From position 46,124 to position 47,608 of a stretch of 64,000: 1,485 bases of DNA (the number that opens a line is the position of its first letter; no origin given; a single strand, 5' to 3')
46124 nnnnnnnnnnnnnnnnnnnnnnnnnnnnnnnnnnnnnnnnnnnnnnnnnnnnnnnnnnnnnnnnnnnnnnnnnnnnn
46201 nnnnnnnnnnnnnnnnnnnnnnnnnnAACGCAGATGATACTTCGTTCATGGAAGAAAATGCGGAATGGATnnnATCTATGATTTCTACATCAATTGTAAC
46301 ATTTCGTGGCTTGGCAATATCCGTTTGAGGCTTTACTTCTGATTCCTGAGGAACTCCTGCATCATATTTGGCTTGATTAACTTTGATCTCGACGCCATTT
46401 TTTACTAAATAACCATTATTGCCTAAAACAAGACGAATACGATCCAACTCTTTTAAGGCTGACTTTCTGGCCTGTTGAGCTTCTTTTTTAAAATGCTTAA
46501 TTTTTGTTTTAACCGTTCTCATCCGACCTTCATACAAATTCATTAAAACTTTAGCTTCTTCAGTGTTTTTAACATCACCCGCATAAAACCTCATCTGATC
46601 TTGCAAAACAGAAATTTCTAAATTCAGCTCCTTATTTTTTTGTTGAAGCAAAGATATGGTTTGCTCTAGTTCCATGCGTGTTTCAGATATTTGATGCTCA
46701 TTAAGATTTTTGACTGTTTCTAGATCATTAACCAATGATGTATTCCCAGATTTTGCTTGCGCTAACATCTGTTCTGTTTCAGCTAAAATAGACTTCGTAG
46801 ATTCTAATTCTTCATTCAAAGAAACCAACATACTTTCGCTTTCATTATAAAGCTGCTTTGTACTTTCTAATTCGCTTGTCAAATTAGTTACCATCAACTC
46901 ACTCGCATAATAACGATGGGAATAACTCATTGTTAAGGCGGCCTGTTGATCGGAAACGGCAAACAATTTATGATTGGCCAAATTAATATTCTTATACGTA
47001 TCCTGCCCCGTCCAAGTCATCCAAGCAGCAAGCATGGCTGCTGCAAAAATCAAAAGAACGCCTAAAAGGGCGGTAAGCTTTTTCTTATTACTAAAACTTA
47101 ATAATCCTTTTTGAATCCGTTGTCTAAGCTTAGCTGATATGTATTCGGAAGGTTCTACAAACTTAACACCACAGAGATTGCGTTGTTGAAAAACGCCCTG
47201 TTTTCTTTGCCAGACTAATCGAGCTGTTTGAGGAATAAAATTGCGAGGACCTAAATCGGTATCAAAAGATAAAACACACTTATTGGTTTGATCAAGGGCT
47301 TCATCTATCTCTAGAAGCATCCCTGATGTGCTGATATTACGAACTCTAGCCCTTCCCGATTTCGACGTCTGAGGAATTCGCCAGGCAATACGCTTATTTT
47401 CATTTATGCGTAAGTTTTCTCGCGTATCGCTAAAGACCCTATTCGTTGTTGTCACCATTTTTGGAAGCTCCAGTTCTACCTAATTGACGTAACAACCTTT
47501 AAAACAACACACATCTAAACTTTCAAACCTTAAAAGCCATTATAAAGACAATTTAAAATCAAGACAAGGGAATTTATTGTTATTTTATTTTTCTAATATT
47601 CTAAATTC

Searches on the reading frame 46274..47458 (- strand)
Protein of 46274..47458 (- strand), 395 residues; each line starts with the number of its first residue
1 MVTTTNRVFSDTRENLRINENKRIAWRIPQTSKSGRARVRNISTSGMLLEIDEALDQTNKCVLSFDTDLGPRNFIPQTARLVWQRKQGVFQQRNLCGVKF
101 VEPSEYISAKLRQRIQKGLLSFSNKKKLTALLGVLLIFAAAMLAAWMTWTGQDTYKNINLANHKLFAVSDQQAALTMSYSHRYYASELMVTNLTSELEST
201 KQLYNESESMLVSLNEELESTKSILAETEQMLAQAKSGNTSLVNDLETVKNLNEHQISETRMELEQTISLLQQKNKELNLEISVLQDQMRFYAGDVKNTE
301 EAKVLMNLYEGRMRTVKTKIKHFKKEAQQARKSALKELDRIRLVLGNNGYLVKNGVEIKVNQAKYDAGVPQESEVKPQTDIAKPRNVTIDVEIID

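Call 26: search_protein_families(library=pfam, proteins=[window:46274-47458:-], max_evalue=0.000001)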
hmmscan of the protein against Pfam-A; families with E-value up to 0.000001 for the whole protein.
window:46274-47458:- (395 aa): 1 family
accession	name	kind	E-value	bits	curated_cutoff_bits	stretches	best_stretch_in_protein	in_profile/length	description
PF07238.19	PilZ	-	2.3e-07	31.5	22.5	1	13-113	3-98/102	PilZ domain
